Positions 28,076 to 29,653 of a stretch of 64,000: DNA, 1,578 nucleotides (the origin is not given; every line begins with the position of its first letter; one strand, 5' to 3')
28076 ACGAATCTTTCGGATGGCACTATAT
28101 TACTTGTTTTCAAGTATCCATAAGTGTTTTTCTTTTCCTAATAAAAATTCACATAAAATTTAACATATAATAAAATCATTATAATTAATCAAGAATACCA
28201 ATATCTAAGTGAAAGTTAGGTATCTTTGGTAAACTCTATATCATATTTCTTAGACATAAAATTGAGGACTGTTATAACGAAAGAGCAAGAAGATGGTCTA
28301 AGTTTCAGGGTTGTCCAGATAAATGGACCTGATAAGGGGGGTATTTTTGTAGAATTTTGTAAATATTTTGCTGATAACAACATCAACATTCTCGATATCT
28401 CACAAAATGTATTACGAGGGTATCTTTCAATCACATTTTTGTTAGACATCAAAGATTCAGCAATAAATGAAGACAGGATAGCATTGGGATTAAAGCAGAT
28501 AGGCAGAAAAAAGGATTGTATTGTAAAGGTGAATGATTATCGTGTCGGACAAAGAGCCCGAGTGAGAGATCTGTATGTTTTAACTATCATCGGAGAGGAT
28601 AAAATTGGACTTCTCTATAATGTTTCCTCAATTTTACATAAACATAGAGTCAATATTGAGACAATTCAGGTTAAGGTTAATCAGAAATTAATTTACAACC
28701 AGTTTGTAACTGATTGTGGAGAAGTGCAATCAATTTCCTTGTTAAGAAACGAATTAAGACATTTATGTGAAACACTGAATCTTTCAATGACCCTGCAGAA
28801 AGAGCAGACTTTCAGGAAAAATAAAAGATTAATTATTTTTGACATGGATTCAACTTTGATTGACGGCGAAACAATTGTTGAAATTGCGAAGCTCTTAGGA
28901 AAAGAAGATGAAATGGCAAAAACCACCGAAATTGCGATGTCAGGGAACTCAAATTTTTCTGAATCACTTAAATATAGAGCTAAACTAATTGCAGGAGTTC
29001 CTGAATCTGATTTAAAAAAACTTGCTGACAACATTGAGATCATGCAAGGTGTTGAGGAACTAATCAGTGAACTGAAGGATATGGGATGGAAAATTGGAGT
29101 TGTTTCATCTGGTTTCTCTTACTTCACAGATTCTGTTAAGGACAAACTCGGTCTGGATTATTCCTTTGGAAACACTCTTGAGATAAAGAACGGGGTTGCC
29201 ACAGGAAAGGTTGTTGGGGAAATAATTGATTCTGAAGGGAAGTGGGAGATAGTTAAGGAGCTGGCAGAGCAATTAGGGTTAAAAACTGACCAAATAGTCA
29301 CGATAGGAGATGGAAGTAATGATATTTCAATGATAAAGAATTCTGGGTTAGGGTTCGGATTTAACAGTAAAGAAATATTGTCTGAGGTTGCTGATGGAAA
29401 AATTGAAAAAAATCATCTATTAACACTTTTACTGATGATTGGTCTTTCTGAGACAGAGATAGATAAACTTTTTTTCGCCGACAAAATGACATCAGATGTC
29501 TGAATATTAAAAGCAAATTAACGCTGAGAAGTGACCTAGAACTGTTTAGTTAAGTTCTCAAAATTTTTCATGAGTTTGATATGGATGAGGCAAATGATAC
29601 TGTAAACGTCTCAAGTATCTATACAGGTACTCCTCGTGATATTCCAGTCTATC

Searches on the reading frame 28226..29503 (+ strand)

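Call 22: search_protein_families(library=ncbifam, proteins=[window:28226-29503:+], max_evalue=0.001)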
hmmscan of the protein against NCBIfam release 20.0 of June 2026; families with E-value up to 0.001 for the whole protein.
window:28226-29503:+ (425 aa): 37 families (the best 25 are shown)
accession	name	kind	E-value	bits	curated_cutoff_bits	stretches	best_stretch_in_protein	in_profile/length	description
TIGR00338.1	serB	equivalog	2.5e-68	230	144.15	1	191-404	5-218/219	phosphoserine phosphatase SerB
NF008350.0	PRK11133.1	equivalog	3.5e-59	200.6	413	1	143-405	51-315/324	phosphoserine phosphatase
TIGR01488.1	HAD-SF-IB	subfamily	1.2e-30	106.7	45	1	202-371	1-175/177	HAD-IB family phosphatase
NF001220.0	PRK00194.1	equivalog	1e-25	89.9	74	2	29-104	5-80/90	ACT domain-containing protein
TIGR01491.1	HAD-SF-IB-PSPlk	hypoth_equivalog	3.1e-25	89.1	151.9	1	201-390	5-199/201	phosphoserine phosphatase-like hydrolase, archaeal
TIGR01490.1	HAD-SF-IB-hyp1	subfamily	2e-18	67.3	98.3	1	203-372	2-189/202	HAD-IB family hydrolase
TIGR01489.1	DKMTPPase-SF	subfamily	1.4e-11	44.8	81.55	1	202-373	3-181/188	MtnX-like HAD-IB family phosphatase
NF010109.0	PRK13582.1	equivalog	8.5e-10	38.6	133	1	205-387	6-178/205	bifunctional phosphoserine phosphatase/homoserine phosphotransferase ThrH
TIGR00099.1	Cof-subfamily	subfamily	1e-08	35.1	137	1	339-381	189-232/256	Cof-type HAD-IIB family hydrolase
NF052360.1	HolPasePseu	equivalog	3.4e-08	33.4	280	1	202-390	3-208/218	histidinol-phosphatase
NF007806.0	PRK10513.1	equivalog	7.5e-08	32.1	273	1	338-389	196-248/270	sugar-phosphatase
NF009695.0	PRK13222.1-2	equivalog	1.5e-07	31.1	225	1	268-387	91-205/226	phosphoglycolate phosphatase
NF002245.0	PRK01158.1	equivalog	2.2e-07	30.4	198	1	341-390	160-210/233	phosphoglycolate phosphatase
NF045966.1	YcsE_rel_Pase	equivalog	2.5e-07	30.5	220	1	338-389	191-243/265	YcsE-related riboflavin metabolism phosphatase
NF008087.0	PRK10826.1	equivalog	2.1e-06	27.5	191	1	203-317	10-138/222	hexitol phosphatase HxpB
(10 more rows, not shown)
